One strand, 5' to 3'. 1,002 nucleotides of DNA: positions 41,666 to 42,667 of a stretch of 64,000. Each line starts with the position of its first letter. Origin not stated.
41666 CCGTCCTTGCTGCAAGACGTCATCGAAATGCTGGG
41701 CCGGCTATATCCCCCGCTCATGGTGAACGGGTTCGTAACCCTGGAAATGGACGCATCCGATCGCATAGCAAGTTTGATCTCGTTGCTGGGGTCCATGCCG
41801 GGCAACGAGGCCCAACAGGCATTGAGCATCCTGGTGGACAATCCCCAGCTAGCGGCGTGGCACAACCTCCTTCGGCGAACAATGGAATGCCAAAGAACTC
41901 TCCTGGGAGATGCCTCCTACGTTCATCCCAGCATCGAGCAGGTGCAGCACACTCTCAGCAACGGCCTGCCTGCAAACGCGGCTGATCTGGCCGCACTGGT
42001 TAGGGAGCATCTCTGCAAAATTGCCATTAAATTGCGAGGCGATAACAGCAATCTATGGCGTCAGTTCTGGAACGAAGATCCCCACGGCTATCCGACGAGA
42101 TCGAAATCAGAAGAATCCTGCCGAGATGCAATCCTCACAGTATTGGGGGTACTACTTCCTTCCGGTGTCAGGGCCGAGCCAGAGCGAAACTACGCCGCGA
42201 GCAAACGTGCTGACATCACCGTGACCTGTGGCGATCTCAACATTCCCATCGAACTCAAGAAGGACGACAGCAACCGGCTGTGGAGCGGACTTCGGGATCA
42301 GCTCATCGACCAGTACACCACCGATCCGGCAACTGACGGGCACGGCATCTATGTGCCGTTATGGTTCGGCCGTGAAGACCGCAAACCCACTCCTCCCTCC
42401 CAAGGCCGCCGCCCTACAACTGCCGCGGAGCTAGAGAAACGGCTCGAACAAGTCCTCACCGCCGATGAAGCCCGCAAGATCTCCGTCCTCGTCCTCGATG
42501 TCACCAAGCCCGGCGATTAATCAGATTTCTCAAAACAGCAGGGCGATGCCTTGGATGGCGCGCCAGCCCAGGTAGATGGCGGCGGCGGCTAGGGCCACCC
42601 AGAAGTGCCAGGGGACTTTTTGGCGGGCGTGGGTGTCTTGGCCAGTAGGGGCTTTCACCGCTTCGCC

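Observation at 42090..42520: C-terminal ~140 aa of the giant NTPase carries a PD-(D/E)xK-type catalytic signature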

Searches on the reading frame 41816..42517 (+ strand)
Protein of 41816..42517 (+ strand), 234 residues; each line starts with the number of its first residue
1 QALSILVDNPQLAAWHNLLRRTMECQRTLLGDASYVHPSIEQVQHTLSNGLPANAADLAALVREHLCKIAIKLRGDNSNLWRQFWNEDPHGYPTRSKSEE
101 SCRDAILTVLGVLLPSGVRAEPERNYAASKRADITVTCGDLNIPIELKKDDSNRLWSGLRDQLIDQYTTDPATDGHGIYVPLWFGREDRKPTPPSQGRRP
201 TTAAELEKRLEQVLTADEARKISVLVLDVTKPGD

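Call 5: search_protein_families(library=pfam, proteins=[window:41900-42517:+], max_evalue=1)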
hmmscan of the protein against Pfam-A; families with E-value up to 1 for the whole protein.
window:41900-42517:+ (206 aa): 2 families
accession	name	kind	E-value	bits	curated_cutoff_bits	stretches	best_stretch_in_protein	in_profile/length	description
PF20637.2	ATG5_HBR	-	0.032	14.5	21.3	1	118-140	28-50/59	Autophagy protein ATG5, alpha-helical bundle region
PF24881.1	DUF7739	-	0.037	15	27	1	170-201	10-41/98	Domain of unknown function (DUF7739)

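Call 6: search_protein_families(library=padloc, proteins=[window:41900-42517:+], max_evalue=1)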
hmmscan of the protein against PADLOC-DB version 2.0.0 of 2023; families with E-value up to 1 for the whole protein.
window:41900-42517:+ (206 aa): 1 family
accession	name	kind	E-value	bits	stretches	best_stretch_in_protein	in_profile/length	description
PDLC03853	LmuA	-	1.1e-05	22.4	1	85-140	537-590/655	-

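Call 7: search_protein_families(library=ncbifam, proteins=[window:41900-42517:+], max_evalue=1)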
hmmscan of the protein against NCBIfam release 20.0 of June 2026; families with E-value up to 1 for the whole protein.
window:41900-42517:+ (206 aa): 2 families
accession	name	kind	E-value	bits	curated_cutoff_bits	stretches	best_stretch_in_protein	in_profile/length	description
NF058535.1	antiphage_EruA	equivalog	2.7e-65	221.3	1000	1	4-202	1123-1318/1318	NACHT domain-containing antiphage protein EruA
NF058534.1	antiphage_HyoA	equivalog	6.2e-07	27.4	1200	1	24-203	1251-1429/1430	NACHT domain-containing antiphage protein HyoA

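Call 32: predict_structure(alignment_id=A1)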
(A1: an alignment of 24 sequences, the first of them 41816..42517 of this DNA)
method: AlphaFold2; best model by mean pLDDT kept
length: 234 residues; sequences in the alignment: 24
mean_pLDDT: 80.2   pTM: 0.72
mean pLDDT of the five models: 80.2, 79.4, 78.8, 78.5, 76.5
residues with pLDDT >= 90: 70; 70-90: 108; 50-70: 46; < 50: 10
segments of 3 or more residues with pLDDT < 50: 32-35, 125-130
pLDDT, mean of each block of 10 residues (from residue 1): 75 80 65 52 56 86 91 78 89 87 92 89 57 85 92 87 84 91 75 70 91 89 92 63
secondary structure, 60 per line:
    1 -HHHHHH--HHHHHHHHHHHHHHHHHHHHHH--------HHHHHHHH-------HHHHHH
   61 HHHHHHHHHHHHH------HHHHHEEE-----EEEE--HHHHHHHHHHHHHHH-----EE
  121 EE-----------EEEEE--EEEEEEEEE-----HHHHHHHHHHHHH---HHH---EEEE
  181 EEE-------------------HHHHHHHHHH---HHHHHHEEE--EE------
elements in order: H2-7 H10-31 H40-47 H55-73 H80-84 E85-87 E93-96 H99-113 E119-122 E134-138 E141-149 H155-167 E177-183 H203-212 H216-221 E222-224

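Call 34: search_protein_representatives(protein=window:41816-42517:+)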
Query: 234 residues. Proteins with E-value up to 0.001 (for the whole library): 1756; up to 1e-10: 1425; up to 1e-30: 614. The best 150 are listed.
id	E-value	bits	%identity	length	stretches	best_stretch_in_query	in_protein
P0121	7.8e-83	294.0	59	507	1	1-234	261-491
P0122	1.8e-72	260.1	57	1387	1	1-233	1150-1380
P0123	1.2e-69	250.8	54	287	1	2-233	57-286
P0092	1.5e-69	250.6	55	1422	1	2-233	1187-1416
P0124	4.3e-69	249.0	54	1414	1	1-232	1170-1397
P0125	1.1e-68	247.7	54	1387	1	1-233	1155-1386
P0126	1.9e-68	246.9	54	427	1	1-232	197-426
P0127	2.2e-68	246.7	51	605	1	2-231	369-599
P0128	3.9e-68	245.9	55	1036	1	1-232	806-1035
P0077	1.4e-67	244.1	55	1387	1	2-232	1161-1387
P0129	7.6e-66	238.4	53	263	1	13-233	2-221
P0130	1.1e-65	237.9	50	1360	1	2-232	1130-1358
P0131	1.5e-65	237.4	51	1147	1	3-234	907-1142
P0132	2.3e-65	236.9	53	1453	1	2-234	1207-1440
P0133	5.7e-65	235.5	51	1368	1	2-232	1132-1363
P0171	2.7e-57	210.4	49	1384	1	2-230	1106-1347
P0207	1.4e-52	195.0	45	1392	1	9-232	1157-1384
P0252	1.9e-48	181.5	43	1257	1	2-232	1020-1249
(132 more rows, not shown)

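Call 48: fold_search(model_id=the predicted structure, library=pdb)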
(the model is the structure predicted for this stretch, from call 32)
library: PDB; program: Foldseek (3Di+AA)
matches with E <= 10: 1072; with E <= 0.001: 0
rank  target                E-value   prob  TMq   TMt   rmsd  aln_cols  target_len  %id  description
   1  3bm3_A                1.9e-03  0.75  0.28  0.26  16.4       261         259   11  Restriction endonuclease PspGI-substrate DNA complex (released 2008-09-16)
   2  3bm3_B                2.7e-03  0.60  0.25  0.23  12.3       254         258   10  Restriction endonuclease PspGI-substrate DNA complex (released 2008-09-16)
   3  4dav_A                1.3e-02  0.95  0.35  0.36   7.7       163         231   16  The structure of Pyrococcus Furiosus SfsA in complex with DNA (released 2014-10-01)
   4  5gke_A                1.3e-02  0.89  0.29  0.29   6.7       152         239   16  Structure of EndoMS-dsDNA1 complex (released 2016-11-02)
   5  7oea_L                2.0e-02  0.15  0.16  0.05  17.8       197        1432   17  Lassa virus L protein bound to 3' promoter RNA (well-resolved polymerase core) [3END-CORE] (released 2021-12-01)
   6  2vld_A                2.2e-02  0.92  0.32  0.33   6.4       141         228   15  crystal structure of a repair endonuclease from Pyrococcus abyssi (released 2009-05-19)
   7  6ut6_G                3.0e-02  0.57  0.29  0.22   8.8       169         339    9  Cryo-EM structure of the Escherichia coli McrBC complex (released 2020-10-21)
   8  8q44_A                3.0e-02  0.54  0.32  0.19  16.6       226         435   11  Crystal structure of cA4-bound Can2 (E364R) in complex with oligo-T DNA (released 2023-11-22)
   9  1ob9                  3.4e-02  0.54  0.20  0.32   6.4        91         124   16  Holliday Junction Resolving Enzyme (released 2004-10-15)
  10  2vld_B                3.6e-02  0.89  0.32  0.33   6.2       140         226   15  crystal structure of a repair endonuclease from Pyrococcus abyssi (released 2009-05-19)
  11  8q43_A                3.9e-02  0.47  0.31  0.19  16.5       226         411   10  Crystal structure of cA4-bound Can2 (E341A) in complex with oligo-C DNA (released 2023-11-22)
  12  8q3z_A                4.1e-02  0.91  0.34  0.20   5.2       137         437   12  Crystal structure of cA4-bound Can2 from Thermoanaerobacter brockii (released 2023-11-22)
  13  8z4i_B                4.4e-02  0.60  0.29  0.20   7.0       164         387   12  crystal structure of Cdn1 in complex with cA3 (released 2026-02-04)
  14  5gkj_B                5.0e-02  0.54  0.27  0.27   7.1       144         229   15  Structure of EndoMS in apo form (released 2016-11-02)
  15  8z4i_A                5.0e-02  0.54  0.24  0.15   8.9       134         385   10  crystal structure of Cdn1 in complex with cA3 (released 2026-02-04)
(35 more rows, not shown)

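Call 51: search_solved_structures(query=A1, max_evalue=10, show_alignments=3)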
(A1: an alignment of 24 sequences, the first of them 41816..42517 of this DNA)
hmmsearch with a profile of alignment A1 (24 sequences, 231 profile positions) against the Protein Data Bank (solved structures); distinct sequences matched with E-value up to 10: 2.
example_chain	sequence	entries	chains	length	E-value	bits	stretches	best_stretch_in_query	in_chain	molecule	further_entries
3a6m_A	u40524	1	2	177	0.31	13.6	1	41-126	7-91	Protein grpE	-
4pfq_A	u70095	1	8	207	0.32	13.6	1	102-143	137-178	Hypoxanthine phosphoribosyltransferase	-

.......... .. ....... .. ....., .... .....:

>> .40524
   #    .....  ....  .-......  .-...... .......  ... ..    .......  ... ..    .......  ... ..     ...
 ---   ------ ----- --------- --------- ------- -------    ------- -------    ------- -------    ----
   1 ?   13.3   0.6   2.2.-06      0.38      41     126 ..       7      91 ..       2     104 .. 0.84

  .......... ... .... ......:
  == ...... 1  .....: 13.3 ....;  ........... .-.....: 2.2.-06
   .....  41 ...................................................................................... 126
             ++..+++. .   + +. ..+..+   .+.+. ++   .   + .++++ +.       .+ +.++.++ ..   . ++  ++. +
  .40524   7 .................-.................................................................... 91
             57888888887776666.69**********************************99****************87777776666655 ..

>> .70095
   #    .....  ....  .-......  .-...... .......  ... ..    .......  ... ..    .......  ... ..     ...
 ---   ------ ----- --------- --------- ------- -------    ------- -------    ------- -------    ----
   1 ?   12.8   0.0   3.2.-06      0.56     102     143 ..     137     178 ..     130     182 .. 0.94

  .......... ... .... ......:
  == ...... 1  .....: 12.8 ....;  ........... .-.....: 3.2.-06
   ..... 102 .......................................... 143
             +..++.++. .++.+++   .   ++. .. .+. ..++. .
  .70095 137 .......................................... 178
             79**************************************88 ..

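Call 52: search_protein_families(library=pfam, alignment_id=A1, max_evalue=10)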
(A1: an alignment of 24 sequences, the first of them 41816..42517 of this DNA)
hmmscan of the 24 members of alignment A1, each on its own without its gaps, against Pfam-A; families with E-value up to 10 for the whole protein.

A. member 1, window:41816-42517:+ (234 aa): 2 families
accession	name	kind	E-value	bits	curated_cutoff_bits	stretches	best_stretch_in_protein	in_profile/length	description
PF20637.2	ATG5_HBR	-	0.039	14.2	21.3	1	146-168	28-50/59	Autophagy protein ATG5, alpha-helical bundle region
PF24881.1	DUF7739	-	0.043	14.8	27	1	198-229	10-41/98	Domain of unknown function (DUF7739)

B. families by the number of members that match (of 24 scanned): 16 families
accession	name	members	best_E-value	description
PF07511.17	DUF1525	5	0.028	Protein of unknown function (DUF1525)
PF20637.2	ATG5_HBR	2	0.039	Autophagy protein ATG5, alpha-helical bundle region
PF21923.1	BON_like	2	0.07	BON-like domain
PF14197.11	Cep57_CLD_2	1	0.02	Centrosome localisation domain of PPC89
PF24881.1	DUF7739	1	0.043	Domain of unknown function (DUF7739)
PF05957.18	DUF883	1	0.044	DUF883 N-terminal domain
PF01617.23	Surface_Ag_2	1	0.078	Surface antigen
PF07091.17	FmrO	1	0.079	Ribosomal RNA methyltransferase (FmrO)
PF10025.14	DUF2267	1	0.091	Uncharacterized conserved protein (DUF2267)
PF02624.21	YcaO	1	0.11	YcaO cyclodehydratase, ATP-ad Mg2+-binding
PF00633.29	HHH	1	0.14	Helix-hairpin-helix motif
PF24382.1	DUF7538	1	0.15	Family of unknown function (DUF7538)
PF01466.24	Skp1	1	0.16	Skp1 family, dimerisation domain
PF11740.13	KfrA_N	1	0.18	Plasmid replication region DNA-binding N-term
PF21815.4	PAS_PdeA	1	0.2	PdeA-like PAS domain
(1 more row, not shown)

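Call 53: search_protein_families(library=padloc, alignment_id=A1, max_evalue=1)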
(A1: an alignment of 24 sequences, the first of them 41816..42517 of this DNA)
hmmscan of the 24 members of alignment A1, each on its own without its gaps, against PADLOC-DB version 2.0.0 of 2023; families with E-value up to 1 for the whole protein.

A. member 1, window:41816-42517:+ (234 aa): 1 family
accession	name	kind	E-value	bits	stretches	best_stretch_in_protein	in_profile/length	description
PDLC03853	LmuA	-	1.3e-05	22.2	1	113-168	537-590/655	-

B. families by the number of members that match (of 24 scanned): 2 families
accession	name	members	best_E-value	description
PDLC03853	LmuA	21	4.5e-09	-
PDLC00606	ZorA1|ZorA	1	0.034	MotA/ExbB/TolQ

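Call 72: search_dna_similar(query=window:41816-42517:+, collection=plasmids, mode=protein, max_rows=60, max_evalue=1)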
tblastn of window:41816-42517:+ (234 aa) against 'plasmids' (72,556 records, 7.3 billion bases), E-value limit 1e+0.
Records with a match: 27; places in all: 27; records where one place covers at least 80% of the query: 24.
Best place of each record, by identity: <60% 27.
By first word of the organism name: Agrobacterium 5; Rhizobium 5; Vibrio 3; Pantoea 2; Bradyrhizobium 2; Burkholderia 2; Rhodococcus 2; Azospirillum 1; Ralstonia 1; Duffyella 1; and 3 more.
By predicted mobility (MOB-suite, as given by PLSDB): conjugative 14; non-mobilizable 9; mobilizable 4.
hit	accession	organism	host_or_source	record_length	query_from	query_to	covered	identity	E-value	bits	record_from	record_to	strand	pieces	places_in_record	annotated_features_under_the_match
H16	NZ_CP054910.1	Pantoea ananatis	-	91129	2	233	99%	38.6%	1e-42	160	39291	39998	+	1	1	hypothetical protein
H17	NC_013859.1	Azospirillum sp. B510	-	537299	8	232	96%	38.5%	3e-36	142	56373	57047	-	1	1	hypothetical protein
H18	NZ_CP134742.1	Pantoea agglomerans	cell culture,Water from creek adjacent ...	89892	13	230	93%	38.7%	5e-41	155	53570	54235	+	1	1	hypothetical protein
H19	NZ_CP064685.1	Bradyrhizobium sp. CW1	Acmispon strigosus,cell culture,bulk ...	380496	2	230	98%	36.6%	8e-40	152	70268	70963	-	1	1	hypothetical protein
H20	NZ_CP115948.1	Ralstonia solanacearum MolK2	Musa sp.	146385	6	232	97%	35.9%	1e-32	132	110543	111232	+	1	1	hypothetical protein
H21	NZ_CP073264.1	Duffyella gerundensis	Lolium perenne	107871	35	234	85%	40.2%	7e-36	141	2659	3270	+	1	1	none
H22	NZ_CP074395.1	Agrobacterium salinitolerans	Cotton,tiaaue sample,root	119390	14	232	94%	36.5%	3e-27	116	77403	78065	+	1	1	hypothetical protein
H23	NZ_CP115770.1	Paracoccus sediminicola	cell culture,sediment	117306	1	232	99%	34.2%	2e-27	116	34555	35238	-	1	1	hypothetical protein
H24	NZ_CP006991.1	Rhizobium etli bv. mimosae str. IE4771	Phaseolus vulgaris,whole organism,nodule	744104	13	232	94%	35.9%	9e-28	117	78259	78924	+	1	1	hypothetical protein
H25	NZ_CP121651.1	Bradyrhizobium sp. CB82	Stylosanthes guianensis,cell culture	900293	2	230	98%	34.2%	9e-30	123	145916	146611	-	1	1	hypothetical protein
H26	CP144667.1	Agrobacterium tumefaciens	Sedum,cell culture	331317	14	232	94%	35.1%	7e-29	120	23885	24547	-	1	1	hypothetical protein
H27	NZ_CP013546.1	Rhizobium phaseoli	Phaseolus vulgaris,Whole ...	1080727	14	232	94%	35.1%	1e-25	111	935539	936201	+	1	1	record has no annotation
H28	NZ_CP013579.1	Rhizobium phaseoli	Phaseolus vulgaris,Whole ...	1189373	14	232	94%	35.1%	1e-25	111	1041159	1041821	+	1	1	record has no annotation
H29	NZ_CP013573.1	Rhizobium phaseoli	Phaseolus vulgaris,Whole ...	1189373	14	232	94%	35.1%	1e-25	111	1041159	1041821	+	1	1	record has no annotation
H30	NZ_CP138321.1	Agrobacterium fabrum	Blueberry,Crown gall tissues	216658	14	232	94%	33.8%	2e-28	119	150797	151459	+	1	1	hypothetical protein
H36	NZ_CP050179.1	Rhodococcus pyridinivorans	bacterial pure culture,Soil sample from ...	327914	36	233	85%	28.4%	2e-7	58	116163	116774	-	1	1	hypothetical protein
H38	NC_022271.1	Vibrio campbellii ATCC BAA-1116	-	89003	38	229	82%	25.4%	8e-5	50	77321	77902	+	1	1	hypothetical protein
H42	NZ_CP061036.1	Sphingomonas aliaeris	whole organism,Pork steak,pork steak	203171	84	185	44%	33.9%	2e-5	52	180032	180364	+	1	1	hypothetical protein (x2)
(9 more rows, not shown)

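Call 73: get_annotated_region(hit=H38, flank=6000)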
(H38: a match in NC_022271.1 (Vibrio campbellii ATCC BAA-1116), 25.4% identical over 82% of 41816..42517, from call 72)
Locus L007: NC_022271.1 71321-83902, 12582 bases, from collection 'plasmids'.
description: Vibrio campbellii ATCC BAA-1116 plasmid unnamed, complete sequence
organism: Vibrio campbellii ATCC BAA-1116 (NCBI taxid 2902295)
taxonomy: Bacteria; Pseudomonadota; Gammaproteobacteria; Vibrionales; Vibrionaceae; Vibrio; Vibrio campbellii; Vibrio campbellii ATCC BAA-1116
host: -; source: -; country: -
typing (MOB-suite, as given by PLSDB): conjugative; replicon rep_cluster_1362,rep_cluster_1874; relaxase MOBP; mating-pair formation MPF_T
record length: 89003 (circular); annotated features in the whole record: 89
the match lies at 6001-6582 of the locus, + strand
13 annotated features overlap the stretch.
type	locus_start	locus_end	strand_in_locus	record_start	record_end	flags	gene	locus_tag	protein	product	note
CDS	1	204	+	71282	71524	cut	-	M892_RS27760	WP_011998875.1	hypothetical protein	-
CDS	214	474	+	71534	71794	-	-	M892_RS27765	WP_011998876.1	hypothetical protein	-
CDS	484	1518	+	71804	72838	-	-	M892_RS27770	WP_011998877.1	hypothetical protein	-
CDS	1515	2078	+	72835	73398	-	-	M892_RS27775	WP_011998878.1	hypothetical protein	-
CDS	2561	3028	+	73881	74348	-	-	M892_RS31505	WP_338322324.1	hypothetical protein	-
CDS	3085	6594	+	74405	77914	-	-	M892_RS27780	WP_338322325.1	hypothetical protein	-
CDS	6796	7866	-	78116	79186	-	-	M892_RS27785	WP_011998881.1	ParB family protein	-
CDS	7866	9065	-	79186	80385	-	-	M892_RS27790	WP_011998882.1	ParA family protein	-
CDS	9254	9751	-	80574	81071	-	-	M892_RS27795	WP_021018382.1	hypothetical protein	-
CDS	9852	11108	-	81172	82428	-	-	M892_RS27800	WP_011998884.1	Y-family DNA polymerase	-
CDS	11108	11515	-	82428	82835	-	umuD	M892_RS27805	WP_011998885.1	translesion error-prone DNA polymerase V autoproteolytic subunit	-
CDS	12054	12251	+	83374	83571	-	-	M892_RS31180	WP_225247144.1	hypothetical protein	-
CDS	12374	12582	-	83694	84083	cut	-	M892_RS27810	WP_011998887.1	lysozyme inhibitor LprI family protein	-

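Call 74: get_annotated_region(hit=H42, flank=6000)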
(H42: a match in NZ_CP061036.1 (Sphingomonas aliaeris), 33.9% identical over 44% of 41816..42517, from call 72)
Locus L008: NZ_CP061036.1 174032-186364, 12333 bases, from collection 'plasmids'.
description: Sphingomonas aliaeris strain DH-S5 plasmid punnamed1, complete sequence
organism: Sphingomonas aliaeris (NCBI taxid 2759526)
taxonomy: Bacteria; Pseudomonadota; Alphaproteobacteria; Sphingomonadales; Sphingomonadaceae; Sphingomonas; Sphingomonas aliaeris
host: -; source: whole organism,Pork steak,pork steak; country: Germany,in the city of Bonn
typing (MOB-suite, as given by PLSDB): non-mobilizable; mating-pair formation MPF_F
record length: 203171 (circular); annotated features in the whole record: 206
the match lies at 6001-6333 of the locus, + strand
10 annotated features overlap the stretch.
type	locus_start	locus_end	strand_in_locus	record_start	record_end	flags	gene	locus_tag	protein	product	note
CDS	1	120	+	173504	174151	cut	-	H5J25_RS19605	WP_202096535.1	RES family NAD+ phosphorylase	-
CDS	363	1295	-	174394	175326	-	-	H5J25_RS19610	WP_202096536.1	nucleotidyl transferase AbiEii/AbiGii toxin family protein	-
CDS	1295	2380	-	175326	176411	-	-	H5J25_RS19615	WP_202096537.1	type IV toxin-antitoxin system AbiEi family antitoxin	-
CDS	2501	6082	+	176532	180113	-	-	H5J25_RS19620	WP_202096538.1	hypothetical protein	-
CDS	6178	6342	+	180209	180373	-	-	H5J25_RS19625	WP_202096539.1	hypothetical protein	-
CDS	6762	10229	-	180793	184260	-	-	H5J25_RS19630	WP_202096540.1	YhaN family protein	-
CDS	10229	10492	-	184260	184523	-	-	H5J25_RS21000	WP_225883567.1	hypothetical protein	-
CDS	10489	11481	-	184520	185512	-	-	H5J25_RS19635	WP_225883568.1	DNA repair exonuclease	-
CDS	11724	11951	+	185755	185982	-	-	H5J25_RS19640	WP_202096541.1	hypothetical protein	-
CDS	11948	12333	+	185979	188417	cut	-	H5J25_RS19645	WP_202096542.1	AAA family ATPase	GO:0006302 - double-strand break repair [Evidence IEA]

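Call 75: get_annotated_region(hit=H36, flank=6000)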
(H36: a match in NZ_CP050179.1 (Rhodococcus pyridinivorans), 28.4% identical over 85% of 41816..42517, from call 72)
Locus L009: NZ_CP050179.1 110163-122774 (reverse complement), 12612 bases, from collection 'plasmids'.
description: Rhodococcus pyridinivorans strain YC-JH2 plasmid pRJH1, complete sequence
organism: Rhodococcus pyridinivorans (NCBI taxid 103816)
taxonomy: Bacteria; Actinomycetota; Actinomycetes; Mycobacteriales; Nocardiaceae; Rhodococcus; Rhodococcus pyridinivorans
host: -; source: bacterial pure culture,Soil sample from China, Shenyang; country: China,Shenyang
typing (MOB-suite, as given by PLSDB): mobilizable; relaxase MOBP
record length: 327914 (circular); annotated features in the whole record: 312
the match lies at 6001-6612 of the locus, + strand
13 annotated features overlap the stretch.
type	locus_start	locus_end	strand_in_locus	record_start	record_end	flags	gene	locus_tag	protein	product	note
CDS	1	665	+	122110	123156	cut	-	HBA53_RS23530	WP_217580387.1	hypothetical protein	-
CDS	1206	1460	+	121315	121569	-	-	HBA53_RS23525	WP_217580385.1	hypothetical protein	-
CDS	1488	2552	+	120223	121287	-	-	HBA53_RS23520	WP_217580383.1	tyrosine-type recombinase/integrase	GO:0015074 - DNA integration [Evidence IEA]; GO:0006310 - DNA recombination [Evidence IEA]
CDS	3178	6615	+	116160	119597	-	-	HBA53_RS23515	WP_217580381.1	hypothetical protein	-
CDS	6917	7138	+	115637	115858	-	-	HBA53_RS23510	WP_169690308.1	hypothetical protein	-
CDS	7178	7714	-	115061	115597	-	-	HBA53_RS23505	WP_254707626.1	helicase associated domain-containing protein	-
CDS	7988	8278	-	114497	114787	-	-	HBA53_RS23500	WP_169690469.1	hypothetical protein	-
CDS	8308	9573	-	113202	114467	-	-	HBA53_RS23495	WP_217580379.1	hypothetical protein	-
CDS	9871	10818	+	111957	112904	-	-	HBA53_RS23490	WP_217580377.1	hypothetical protein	-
CDS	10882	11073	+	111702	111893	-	-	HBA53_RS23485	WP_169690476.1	hypothetical protein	-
CDS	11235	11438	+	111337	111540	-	-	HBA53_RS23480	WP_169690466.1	hypothetical protein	-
CDS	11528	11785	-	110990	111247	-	-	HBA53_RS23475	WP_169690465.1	hypothetical protein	-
CDS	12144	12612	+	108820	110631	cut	-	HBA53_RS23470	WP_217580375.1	Hsp70 family protein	-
